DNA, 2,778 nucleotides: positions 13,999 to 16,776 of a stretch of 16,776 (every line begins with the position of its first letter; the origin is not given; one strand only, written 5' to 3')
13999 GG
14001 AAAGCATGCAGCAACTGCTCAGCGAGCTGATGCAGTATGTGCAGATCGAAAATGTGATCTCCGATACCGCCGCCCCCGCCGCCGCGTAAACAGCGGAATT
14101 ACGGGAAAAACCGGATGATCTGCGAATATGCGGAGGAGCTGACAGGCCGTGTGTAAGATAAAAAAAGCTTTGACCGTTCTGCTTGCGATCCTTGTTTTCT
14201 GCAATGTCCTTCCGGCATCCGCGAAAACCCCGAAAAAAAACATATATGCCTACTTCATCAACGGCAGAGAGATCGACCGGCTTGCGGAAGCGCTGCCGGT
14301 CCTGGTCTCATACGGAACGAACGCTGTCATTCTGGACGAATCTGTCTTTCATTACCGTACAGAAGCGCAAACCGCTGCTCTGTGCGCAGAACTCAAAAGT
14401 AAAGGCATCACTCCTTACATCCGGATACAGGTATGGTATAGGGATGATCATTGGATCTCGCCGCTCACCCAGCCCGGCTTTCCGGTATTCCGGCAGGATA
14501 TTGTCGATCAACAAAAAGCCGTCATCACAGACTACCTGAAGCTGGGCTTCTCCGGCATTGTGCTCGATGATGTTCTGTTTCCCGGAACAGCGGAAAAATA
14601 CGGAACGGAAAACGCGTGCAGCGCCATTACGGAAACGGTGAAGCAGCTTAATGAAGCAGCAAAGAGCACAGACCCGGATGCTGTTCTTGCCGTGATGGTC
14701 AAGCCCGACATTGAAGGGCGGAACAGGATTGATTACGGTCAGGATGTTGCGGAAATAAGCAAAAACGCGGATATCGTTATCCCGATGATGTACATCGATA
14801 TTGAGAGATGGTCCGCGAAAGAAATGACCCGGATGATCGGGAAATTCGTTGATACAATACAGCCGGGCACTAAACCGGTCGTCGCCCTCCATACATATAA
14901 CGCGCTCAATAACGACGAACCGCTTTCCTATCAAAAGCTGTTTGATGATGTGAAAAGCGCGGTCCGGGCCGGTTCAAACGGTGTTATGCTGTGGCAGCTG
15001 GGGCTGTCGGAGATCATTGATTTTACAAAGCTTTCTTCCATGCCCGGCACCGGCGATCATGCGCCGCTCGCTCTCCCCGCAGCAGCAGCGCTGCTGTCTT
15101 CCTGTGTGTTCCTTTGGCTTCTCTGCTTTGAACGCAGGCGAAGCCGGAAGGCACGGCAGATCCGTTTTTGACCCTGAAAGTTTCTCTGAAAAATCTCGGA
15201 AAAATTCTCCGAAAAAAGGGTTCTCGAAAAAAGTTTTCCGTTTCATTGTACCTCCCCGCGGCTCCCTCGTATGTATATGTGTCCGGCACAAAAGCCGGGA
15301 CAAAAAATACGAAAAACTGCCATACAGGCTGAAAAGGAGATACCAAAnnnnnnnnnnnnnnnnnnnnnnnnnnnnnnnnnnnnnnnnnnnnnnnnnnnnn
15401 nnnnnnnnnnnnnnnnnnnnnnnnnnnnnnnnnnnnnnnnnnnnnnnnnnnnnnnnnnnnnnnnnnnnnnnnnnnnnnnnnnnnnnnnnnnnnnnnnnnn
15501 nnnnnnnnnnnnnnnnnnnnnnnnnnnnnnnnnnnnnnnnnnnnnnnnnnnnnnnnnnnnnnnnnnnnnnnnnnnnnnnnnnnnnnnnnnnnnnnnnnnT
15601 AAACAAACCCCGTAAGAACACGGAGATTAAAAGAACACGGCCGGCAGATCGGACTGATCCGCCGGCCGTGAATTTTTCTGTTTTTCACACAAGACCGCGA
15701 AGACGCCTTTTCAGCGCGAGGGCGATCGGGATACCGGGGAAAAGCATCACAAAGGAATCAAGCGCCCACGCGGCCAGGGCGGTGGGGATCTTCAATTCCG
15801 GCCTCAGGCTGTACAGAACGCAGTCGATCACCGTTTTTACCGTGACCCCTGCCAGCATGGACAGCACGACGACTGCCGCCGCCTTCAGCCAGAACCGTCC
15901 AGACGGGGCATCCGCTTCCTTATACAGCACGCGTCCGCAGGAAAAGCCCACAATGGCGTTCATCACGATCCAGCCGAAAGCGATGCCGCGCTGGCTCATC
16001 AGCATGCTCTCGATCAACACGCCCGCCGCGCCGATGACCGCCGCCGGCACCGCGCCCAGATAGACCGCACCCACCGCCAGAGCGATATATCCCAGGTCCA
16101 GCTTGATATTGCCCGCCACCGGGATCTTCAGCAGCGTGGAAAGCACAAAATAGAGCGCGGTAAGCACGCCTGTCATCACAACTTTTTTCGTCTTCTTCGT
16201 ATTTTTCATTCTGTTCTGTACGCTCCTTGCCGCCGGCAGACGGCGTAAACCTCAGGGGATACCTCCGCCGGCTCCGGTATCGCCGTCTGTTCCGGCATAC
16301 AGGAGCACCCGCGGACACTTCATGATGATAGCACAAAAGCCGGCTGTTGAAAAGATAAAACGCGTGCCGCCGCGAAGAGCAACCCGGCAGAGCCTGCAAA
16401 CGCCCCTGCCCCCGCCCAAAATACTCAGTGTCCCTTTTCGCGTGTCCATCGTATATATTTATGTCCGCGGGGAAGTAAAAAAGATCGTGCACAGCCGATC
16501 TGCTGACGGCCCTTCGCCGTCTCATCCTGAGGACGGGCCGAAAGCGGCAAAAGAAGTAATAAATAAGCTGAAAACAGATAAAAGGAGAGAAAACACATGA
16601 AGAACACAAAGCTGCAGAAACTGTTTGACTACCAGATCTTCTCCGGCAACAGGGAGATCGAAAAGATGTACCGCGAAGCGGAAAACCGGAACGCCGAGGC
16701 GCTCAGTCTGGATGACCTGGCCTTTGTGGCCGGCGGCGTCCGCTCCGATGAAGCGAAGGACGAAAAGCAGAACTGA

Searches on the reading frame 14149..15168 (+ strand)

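Call 9: search_protein_families(library=pfam, proteins=[window:14149-15168:+], max_evalue=0.01)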
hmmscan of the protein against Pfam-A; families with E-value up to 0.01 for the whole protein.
window:14149-15168:+ (340 aa): 2 families
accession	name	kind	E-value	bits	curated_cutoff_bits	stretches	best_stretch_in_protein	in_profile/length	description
PF13200.12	DUF4015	-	0.00034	20.3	27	1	121-215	125-226/313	Putative glycosyl hydrolase domain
PF00704.34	Glyco_hydro_18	-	0.00087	19.5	29.6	1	117-223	92-189/317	Glycosyl hydrolases family 18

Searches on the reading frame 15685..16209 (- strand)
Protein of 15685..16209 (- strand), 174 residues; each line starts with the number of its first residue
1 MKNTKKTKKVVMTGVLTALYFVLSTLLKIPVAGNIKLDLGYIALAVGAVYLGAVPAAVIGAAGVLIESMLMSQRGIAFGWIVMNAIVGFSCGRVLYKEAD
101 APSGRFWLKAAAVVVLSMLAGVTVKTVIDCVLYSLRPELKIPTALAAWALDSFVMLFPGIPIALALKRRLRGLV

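Call 9: search_protein_families(library=pfam, proteins=[window:15685-16209:-], max_evalue=0.01)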
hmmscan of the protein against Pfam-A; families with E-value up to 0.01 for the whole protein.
window:15685-16209:- (174 aa): 2 families
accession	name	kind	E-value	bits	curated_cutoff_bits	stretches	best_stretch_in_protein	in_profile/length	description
PF07155.17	ECF-ribofla_trS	-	1.4e-16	61.4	26.7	1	6-167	3-171/172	ECF-type riboflavin transporter, S component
PF12822.12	ECF_trnsprt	-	6.4e-08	33.2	30.7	1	8-165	1-163/169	ECF transporter, substrate-specific component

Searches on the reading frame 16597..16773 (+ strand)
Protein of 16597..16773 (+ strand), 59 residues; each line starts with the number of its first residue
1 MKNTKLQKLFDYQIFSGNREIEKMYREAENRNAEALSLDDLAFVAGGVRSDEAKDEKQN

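Call 22: search_protein_families(library=ncbifam, proteins=[window:16597-16773:+], max_evalue=10)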
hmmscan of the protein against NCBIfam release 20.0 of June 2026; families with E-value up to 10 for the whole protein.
window:16597-16773:+ (59 aa): 1 family
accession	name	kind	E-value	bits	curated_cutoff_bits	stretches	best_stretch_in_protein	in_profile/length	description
NF007703.0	PRK10391.1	equivalog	0.0014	18.6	101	1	5-38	18-53/71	transcription modulator YdgT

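Call 51: search_protein_families(library=pfam, proteins=[window:16597-16773:+], max_evalue=0.1)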
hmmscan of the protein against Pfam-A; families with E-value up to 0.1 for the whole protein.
window:16597-16773:+ (59 aa): 0 families

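Call 53: find_homologous_proteins(query=window:16597-16773:+, max_evalue=0.001)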
Query seq(59 aa) (59 aa): 3 proteins with E <= 0.001 among 3 candidates.
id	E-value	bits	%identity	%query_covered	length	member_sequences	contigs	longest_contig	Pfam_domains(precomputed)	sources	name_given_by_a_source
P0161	6.1e-30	119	100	100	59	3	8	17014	-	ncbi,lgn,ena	-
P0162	1.3e-28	114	97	100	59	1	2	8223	-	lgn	-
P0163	3.3e-21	91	78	100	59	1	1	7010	-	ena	-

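Call 54: find_encoding_contigs(protein=P0161, flank=10000, max_places=8)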
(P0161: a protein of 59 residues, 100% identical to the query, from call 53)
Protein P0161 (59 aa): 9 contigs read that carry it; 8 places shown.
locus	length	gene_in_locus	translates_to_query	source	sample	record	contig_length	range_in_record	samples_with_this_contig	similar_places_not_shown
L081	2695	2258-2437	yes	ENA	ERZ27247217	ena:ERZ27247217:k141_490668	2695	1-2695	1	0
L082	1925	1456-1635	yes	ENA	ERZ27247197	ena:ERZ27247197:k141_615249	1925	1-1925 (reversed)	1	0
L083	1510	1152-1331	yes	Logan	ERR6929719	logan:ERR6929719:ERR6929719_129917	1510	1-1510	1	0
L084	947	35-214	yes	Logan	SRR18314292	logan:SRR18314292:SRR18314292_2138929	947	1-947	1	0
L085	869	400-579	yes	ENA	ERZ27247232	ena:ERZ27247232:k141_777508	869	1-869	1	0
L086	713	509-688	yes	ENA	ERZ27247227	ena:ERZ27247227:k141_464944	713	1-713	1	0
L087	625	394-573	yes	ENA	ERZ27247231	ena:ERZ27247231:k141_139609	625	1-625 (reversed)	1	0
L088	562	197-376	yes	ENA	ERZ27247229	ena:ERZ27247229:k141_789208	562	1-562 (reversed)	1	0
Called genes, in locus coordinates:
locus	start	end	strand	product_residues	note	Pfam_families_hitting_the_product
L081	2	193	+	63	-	?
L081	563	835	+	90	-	-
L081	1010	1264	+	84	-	PF01476:LysM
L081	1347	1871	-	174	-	PF07155:ECF-ribofla_trS, PF12822:ECF_trnsprt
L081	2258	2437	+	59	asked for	-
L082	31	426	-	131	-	-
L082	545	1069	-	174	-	PF07155:ECF-ribofla_trS, PF12822:ECF_trnsprt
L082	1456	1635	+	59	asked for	-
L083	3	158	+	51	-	?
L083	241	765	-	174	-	PF07155:ECF-ribofla_trS, PF12822:ECF_trnsprt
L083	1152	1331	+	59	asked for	-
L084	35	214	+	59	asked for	-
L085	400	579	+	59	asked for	-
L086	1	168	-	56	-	?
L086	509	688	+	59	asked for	-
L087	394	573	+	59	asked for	-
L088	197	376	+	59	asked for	-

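Call 69: find_encoding_contigs(protein=P0163, flank=10000, max_places=3)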
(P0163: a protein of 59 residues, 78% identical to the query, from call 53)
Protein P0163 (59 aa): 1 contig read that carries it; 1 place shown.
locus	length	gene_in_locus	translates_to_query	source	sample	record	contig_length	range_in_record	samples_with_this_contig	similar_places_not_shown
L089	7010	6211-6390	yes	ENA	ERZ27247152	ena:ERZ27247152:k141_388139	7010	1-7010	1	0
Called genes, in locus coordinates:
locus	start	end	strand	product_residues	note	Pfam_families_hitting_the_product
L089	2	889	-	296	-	?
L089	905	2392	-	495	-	PF00528:BPD_transp_1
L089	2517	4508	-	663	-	-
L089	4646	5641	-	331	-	PF00356:LacI, PF00532:Peripla_BP_1, PF13377:Peripla_BP_3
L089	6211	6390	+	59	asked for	-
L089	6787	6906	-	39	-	-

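Call 70: find_encoding_contigs(protein=P0162, flank=10000, max_places=3)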
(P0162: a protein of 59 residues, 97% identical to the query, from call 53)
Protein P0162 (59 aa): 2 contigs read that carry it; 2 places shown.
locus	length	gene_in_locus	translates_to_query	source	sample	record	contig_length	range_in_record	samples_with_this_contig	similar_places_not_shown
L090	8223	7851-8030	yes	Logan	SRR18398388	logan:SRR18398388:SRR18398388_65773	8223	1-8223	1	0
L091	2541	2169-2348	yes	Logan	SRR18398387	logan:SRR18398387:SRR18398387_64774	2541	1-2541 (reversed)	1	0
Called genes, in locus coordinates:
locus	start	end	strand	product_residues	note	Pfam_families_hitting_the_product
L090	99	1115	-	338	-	PF01300:Sua5_yciO_yrdC, PF03481:Sua5_C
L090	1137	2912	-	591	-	PF00128:Alpha-amylase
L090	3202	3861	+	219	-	-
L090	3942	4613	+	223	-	-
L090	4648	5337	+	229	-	-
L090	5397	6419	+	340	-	-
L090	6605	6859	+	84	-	PF01476:LysM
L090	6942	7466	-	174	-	PF07155:ECF-ribofla_trS, PF12822:ECF_trnsprt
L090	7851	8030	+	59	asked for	-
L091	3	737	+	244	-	?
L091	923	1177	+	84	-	PF01476:LysM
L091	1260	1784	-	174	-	PF07155:ECF-ribofla_trS, PF12822:ECF_trnsprt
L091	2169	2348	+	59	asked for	-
